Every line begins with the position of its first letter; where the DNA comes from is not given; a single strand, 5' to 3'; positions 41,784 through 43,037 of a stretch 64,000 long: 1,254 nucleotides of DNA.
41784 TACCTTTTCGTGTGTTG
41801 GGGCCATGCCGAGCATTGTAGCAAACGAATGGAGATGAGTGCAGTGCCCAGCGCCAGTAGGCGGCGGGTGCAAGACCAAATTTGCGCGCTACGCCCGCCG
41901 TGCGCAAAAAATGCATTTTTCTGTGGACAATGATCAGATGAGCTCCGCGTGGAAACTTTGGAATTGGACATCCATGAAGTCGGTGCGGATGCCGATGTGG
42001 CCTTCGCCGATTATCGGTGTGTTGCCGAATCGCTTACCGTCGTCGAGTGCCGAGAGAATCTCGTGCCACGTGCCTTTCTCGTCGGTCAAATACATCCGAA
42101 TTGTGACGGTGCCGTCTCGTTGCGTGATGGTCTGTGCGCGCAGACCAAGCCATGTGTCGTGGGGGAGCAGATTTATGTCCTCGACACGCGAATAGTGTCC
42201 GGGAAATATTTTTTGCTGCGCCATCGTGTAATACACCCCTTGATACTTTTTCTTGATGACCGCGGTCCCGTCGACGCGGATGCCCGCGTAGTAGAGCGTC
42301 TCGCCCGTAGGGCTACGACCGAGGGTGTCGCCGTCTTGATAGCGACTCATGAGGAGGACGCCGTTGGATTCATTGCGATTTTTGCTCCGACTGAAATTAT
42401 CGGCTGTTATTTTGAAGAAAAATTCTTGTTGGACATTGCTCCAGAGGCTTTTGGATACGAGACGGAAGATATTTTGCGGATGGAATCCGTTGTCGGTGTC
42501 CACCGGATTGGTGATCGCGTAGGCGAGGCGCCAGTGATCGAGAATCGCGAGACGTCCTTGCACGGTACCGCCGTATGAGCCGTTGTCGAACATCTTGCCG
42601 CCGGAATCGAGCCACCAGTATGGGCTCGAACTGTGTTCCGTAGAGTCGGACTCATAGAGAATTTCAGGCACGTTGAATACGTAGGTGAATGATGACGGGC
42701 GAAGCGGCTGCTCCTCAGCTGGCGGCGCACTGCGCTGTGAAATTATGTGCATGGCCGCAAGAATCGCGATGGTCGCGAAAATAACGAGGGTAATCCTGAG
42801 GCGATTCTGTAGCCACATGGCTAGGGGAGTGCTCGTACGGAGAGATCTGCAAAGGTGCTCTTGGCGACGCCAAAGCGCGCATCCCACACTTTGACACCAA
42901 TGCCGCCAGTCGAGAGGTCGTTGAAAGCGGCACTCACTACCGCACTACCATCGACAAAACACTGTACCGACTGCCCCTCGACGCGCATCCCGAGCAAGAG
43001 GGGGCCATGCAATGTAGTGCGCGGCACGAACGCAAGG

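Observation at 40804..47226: has/pga-like exopolysaccharide locus: GalU, deacetylase, QxxRW synthase, UDP-glucose dehydrogenase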

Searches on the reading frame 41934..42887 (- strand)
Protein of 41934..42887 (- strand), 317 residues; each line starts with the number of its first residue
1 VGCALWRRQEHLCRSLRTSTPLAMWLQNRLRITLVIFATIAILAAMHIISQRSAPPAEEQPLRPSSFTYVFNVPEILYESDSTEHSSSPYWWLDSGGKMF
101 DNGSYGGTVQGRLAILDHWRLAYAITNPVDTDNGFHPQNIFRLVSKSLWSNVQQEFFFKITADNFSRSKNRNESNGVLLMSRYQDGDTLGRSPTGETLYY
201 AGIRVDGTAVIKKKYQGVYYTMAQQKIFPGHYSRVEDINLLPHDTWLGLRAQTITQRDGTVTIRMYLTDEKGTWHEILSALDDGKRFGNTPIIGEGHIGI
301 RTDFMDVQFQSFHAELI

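Call 4: search_protein_families(library=pfam, proteins=[window:41934-42887:-], max_evalue=0.01)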
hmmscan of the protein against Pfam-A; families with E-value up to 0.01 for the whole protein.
window:41934-42887:- (317 aa): 0 families

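Call 5: search_protein_families(library=ncbifam, proteins=[window:41934-42887:-], max_evalue=0.01)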
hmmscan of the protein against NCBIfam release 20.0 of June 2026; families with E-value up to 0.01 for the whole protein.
window:41934-42887:- (317 aa): 0 families

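Call 17: search_solved_structures(query=window:41934-42818:-, max_evalue=1)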
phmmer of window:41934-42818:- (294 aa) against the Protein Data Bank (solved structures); distinct sequences matched with E-value up to 1: 0.
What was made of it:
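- Tried and rejected: No hits (calls 4, 5, 17).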

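Call 30: find_homologous_proteins(query=window:41934-42818:-, max_evalue=0.00001)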
Query window:41934-42818:- (294 aa): 1740 proteins with E <= 0.00001 among 2142 candidates; the best 120 are listed.
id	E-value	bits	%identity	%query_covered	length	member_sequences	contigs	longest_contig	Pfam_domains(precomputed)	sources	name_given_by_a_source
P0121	1.3e-199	679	100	100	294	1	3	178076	-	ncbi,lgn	-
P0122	1.0e-155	535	78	100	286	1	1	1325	-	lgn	-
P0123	8.7e-117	407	62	100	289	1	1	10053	-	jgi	jgi:hypothetical protein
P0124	1.5e-103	364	45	83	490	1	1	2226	-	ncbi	ncbi:MAG: hypothetical protein ACREQ9_23285, partial [Candidatus Binatia bacterium]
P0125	8.1e-98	345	44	79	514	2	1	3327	-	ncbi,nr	ncbi:MAG: hypothetical protein U1A28_04805, partial [Patescibacteria group bacterium]|nr:hypothetica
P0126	9.5e-97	342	59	91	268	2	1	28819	-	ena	-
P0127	1.8e-93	331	59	85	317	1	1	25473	-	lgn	-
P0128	3.3e-93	330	40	89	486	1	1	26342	-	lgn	-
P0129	1.2e-89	318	52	98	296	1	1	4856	-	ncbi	-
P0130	5.7e-89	316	57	85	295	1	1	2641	-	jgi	jgi:hypothetical protein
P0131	1.2e-88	315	54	98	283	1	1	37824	-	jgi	jgi:hypothetical protein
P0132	1.8e-88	315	57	85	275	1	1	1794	-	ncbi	-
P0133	2.0e-88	314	53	97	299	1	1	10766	-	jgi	jgi:hypothetical protein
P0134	3.5e-88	314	55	85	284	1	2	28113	-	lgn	-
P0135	1.2e-87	312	51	99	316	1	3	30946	-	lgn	-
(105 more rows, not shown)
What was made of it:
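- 41934..42818 (-): Conserved 294-aa protein with no Pfam match: N-terminal TM anchor plus an extracytoplasmic CBM66 / concanavalin-like β-sandwich. Predicted polymer-binding (possibly polymer-processing) partner. Its start lies 2 nt after the deacetylase stop. 1740 homologues, every one that carries a name called hypothetical (call 30).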

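Call 41: predict_structure(alignment_id=A2)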
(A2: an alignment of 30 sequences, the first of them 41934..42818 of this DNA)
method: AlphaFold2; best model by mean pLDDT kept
length: 294 residues; sequences in the alignment: 30
mean_pLDDT: 88.6   pTM: 0.80
mean pLDDT of the five models: 88.6, 81.1, 80.7, 80.4, 79.6
residues with pLDDT >= 90: 213; 70-90: 43; 50-70: 32; < 50: 6
segments of 3 or more residues with pLDDT < 50: 165-169
pLDDT, mean of each block of 10 residues (from residue 1): 75 94 82 58 90 93 93 93 95 96 94 95 95 95 76 90 57 88 93 94 81 70 97 98 93 98 94 95 95 97
secondary structure, 60 per line:
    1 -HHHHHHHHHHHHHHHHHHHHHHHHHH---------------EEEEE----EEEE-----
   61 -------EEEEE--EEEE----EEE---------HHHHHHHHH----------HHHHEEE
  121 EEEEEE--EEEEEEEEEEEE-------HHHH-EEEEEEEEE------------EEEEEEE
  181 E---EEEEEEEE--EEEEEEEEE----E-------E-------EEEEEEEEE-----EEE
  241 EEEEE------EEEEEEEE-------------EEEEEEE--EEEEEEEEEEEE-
elements in order: H2-27 E43-47 E52-55 E68-72 E75-78 E83-85 H95-103 H114-117 E118-126 E129-140 H148-151 E153-161 E174-181 E185-192 E195-203 E224-232 E238-245 E252-259 E273-279 E282-293
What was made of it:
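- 41934..42818 (-): AF2 pLDDT 88.6 (call 41).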

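Call 82: search_protein_representatives(alignment_id=A2)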
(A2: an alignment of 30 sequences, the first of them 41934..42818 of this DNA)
Query: 30 sequences, 292 profile positions. Proteins with E-value up to 0.001 (for the whole library): 687; up to 1e-10: 445; up to 1e-30: 355. The best 150 are listed.
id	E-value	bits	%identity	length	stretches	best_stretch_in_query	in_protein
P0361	1.7e-199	677.3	-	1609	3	28-290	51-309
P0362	9.9e-190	645.2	-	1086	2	37-291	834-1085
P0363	2.8e-185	630.6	-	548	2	36-290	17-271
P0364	1.0e-173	592.7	-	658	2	50-289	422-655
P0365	1.4e-171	585.7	-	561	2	51-289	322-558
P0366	1.1e-164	563.0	-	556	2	41-289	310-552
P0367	8.6e-163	556.8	-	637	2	55-291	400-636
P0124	1.2e-155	533.3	-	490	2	53-289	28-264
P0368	3.4e-152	522.0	-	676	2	38-291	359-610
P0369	2.3e-151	519.3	-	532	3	39-289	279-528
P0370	7.7e-151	517.6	-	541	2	33-290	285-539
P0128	1.6e-150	516.5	-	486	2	45-291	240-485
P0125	4.8e-149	511.7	-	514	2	51-264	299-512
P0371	2.8e-148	509.2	-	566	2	29-290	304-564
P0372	6.4e-148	508.0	-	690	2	43-289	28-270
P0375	3.9e-135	466.0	-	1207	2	38-288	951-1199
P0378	9.9e-111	385.9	-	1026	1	17-292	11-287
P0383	1.9e-103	362.0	-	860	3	19-289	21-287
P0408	3.2e-92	325.2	-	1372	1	23-292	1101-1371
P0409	6.0e-92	324.3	-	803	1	15-289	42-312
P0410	1.1e-91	323.4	-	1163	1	27-290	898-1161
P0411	2.3e-91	322.3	-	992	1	8-291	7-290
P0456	4.5e-84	298.4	-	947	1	46-289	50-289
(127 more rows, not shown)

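Call 83: search_protein_families(library=pfam, proteins=[P0362, P0375, P0378, P0408, P0410, P0411, P0383, P0409, P0456], max_evalue=0.001)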
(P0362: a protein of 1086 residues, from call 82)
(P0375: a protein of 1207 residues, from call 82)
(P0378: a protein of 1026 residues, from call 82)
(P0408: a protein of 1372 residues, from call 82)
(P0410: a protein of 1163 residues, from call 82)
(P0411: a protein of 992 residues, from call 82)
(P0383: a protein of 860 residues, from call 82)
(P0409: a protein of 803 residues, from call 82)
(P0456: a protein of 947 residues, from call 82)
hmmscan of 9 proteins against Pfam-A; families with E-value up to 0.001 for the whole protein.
P0362 (1086 aa): 3 families
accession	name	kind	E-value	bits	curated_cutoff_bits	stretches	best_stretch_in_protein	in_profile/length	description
PF00150.24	Cellulase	-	3.1e-14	53.6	23.5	1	457-766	4-271/272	Cellulase (glycosyl hydrolase family 5)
PF13115.11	YtkA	-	2.1e-05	25.5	25.9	1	302-386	3-83/85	YtkA-like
PF12690.13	BsuPI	-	0.00065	20.1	22.9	0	344-391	49-98/101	Intracellular proteinase inhibitor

P0375 (1207 aa): 3 families
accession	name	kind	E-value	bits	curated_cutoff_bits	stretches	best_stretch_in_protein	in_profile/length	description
PF01522.26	Polysacc_deac_1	-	7.7e-10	39.2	23.1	1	381-526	3-112/124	Polysaccharide deacetylase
PF18911.6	PKD_4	-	1.5e-09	38.2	27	1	777-856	4-76/85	PKD domain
PF00801.26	PKD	-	2.8e-05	24.5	23.5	0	926-951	50-75/80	PKD domain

P0378 (1026 aa): 3 families
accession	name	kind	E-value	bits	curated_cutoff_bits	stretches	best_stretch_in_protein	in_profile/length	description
PF01341.22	Glyco_hydro_6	-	9e-49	167.4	27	1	449-694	11-300/305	Glycosyl hydrolases family 6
PF16403.11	Bact_surface_Ig-like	-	5.8e-15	55.5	27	1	336-405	1-71/71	Bacterial surface protein, Ig-like domain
PF01471.23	PG_binding_1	-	5.4e-09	36.5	23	1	887-929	1-43/57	Putative peptidoglycan binding domain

P0408 (1372 aa): 3 families
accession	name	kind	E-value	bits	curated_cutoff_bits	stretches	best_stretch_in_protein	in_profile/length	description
PF07940.18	Hepar_II_III_C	-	2.8e-27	96.2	24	1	389-566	8-193/237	Heparinase II/III-like, C-terminal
PF16889.11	Hepar_II_III_N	-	2.1e-17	63.9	22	1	99-351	55-315/340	Heparinase II/III N-terminus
PF01522.26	Polysacc_deac_1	-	1.2e-10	41.9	23.1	1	840-966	5-119/124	Polysaccharide deacetylase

P0410 (1163 aa): 3 families
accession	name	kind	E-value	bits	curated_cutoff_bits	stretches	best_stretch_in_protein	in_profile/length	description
PF07940.18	Hepar_II_III_C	-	3.7e-30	105.6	24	1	346-520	3-187/237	Heparinase II/III-like, C-terminal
PF16889.11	Hepar_II_III_N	-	4.8e-23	82.5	22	1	32-330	29-333/340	Heparinase II/III N-terminus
PF01522.26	Polysacc_deac_1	-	5.9e-10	39.6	23.1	1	636-758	4-117/124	Polysaccharide deacetylase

P0411 (992 aa): 3 families
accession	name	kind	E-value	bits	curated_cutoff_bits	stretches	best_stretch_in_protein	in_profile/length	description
PF01341.22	Glyco_hydro_6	-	2.4e-53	182.4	27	1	419-668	9-300/305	Glycosyl hydrolases family 6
PF16403.11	Bact_surface_Ig-like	-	1e-14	54.7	27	1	307-377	1-71/71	Bacterial surface protein, Ig-like domain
PF01471.23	PG_binding_1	-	8.5e-08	32.7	23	1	917-961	1-43/57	Putative peptidoglycan binding domain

P0383 (860 aa): 0 families

P0409 (803 aa): 2 families
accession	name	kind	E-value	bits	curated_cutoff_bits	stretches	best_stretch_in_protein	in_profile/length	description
PF01341.22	Glyco_hydro_6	-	3.5e-46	158.8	27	1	536-781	11-300/305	Glycosyl hydrolases family 6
PF00188.32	CAP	-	1.8e-23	84.1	21.1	1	349-460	1-117/117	Cysteine-rich secretory protein family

P0456 (947 aa): 2 families
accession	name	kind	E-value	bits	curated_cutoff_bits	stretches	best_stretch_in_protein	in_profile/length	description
PF19190.6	BACON_2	-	4.4e-30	103.9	25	4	692-767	3-84/94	Viral BACON domain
PF13004.13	BACON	-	5.2e-19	68.4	25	2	890-942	2-60/61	Putative binding domain, N-terminal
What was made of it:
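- On CBM66 / concanavalin-like carbohydrate-binding modules: The unknown domain is fused to GH5, GH6, CE4 and heparinase II/III domains (call 83).
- GH5/GH6 fusions of the unknown domain fit a β-1,4 backbone (call 83).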

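Call 84: find_encoding_contigs(protein=P0408, flank=8000, max_places=2)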
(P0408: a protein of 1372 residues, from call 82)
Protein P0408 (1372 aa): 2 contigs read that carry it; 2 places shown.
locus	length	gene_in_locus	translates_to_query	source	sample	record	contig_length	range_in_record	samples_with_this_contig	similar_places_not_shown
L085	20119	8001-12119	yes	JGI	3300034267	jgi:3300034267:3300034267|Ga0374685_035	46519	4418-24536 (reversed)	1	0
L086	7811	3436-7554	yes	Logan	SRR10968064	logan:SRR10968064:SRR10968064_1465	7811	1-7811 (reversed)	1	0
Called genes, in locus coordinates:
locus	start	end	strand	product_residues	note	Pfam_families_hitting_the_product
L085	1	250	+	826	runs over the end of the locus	PF00133:tRNA-synt_1, PF01921:tRNA-synt_1f (faint), PF01406:tRNA-synt_1e (faint), PF09334:tRNA-synt_1g, PF13603:tRNA-synt_1_2, PF00133:tRNA-synt_1, PF09334:tRNA-synt_1g, PF08264:Anticodon_1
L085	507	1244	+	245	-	PF14520:HHH_5 (faint), PF10531:SLBB, PF00633:HHH (weak), PF12836:HHH_3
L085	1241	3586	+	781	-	PF13567:DUF4131, PF03772:Competence, PF00753:Lactamase_B, PF12706:Lactamase_B_2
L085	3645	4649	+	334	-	PF06144:DNA_pol3_delta, PF21694:DNA_pol3_delta_C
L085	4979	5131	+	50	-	-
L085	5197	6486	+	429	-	PF01210:NAD_Gly3P_dh_N (faint), PF03446:NAD_binding_2 (weak), PF03721:UDPG_MGDP_dh_N, PF00984:UDPG_MGDP_dh, PF03720:UDPG_MGDP_dh_C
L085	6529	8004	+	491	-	PF00535:Glycos_transf_2, PF13641:Glyco_tranf_2_3, PF01644:Chitin_synth_1 (weak), PF03142:Chitin_synth_2, PF13632:Glyco_trans_2_3 (faint)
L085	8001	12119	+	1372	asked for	PF16889:Hepar_II_III_N, PF07940:Hepar_II_III_C, PF01522:Polysacc_deac_1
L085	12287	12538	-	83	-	-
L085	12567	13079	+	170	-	PF21694:DNA_pol3_delta_C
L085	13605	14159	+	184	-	-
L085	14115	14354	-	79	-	-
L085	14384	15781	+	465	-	PF02706:Wzz, PF13807:GNVR (weak), PF10609:ParA, PF13614:AAA_31, PF01656:CbiA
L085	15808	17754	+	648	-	PF13196:DUF4012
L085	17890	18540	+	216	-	PF04203:Sortase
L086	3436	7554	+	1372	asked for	PF16889:Hepar_II_III_N, PF07940:Hepar_II_III_C, PF01522:Polysacc_deac_1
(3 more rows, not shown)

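Call 85: find_encoding_contigs(protein=P0410, flank=8000, max_places=2)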
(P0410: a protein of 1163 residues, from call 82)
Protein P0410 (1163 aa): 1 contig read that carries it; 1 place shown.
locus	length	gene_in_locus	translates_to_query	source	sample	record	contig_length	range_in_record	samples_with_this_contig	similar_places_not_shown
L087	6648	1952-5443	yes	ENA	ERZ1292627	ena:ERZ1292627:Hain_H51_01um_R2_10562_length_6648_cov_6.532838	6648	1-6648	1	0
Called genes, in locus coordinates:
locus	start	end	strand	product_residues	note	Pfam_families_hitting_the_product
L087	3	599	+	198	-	?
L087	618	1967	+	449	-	PF00535:Glycos_transf_2, PF10111:Glyco_tranf_2_2 (weak), PF13641:Glyco_tranf_2_3, PF01644:Chitin_synth_1, PF03142:Chitin_synth_2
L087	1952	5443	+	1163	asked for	PF16889:Hepar_II_III_N, PF07940:Hepar_II_III_C, PF01522:Polysacc_deac_1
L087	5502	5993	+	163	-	PF13274:SocA_Panacea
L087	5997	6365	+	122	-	-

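Call 87: find_encoding_contigs(protein=P0378, flank=7000, max_places=2)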
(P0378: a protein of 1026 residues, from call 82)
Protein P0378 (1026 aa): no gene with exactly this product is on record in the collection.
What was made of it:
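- Tried and rejected: The look-up for the GH6 fusion P0378 failed because the protein is not on record (call 87).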

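Call 88: find_encoding_contigs(protein=P0362, flank=7000, max_places=2)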
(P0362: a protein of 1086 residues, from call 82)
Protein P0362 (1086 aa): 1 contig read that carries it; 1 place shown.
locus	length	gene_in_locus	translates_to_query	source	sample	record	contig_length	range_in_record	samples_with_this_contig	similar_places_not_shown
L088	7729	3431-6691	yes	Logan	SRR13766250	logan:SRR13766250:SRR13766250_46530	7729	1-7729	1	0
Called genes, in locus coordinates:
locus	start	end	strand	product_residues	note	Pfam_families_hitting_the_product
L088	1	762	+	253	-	?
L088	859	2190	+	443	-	PF13506:Glyco_transf_21, PF13641:Glyco_tranf_2_3, PF00535:Glycos_transf_2, PF10111:Glyco_tranf_2_2, PF03142:Chitin_synth_2, PF01644:Chitin_synth_1 (weak), PF13632:Glyco_trans_2_3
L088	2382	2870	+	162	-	-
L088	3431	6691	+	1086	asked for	PF13115:YtkA (faint), PF26410:GH5_mannosidase, PF00150:Cellulase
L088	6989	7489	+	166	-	PF02643:DUF192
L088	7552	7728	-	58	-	?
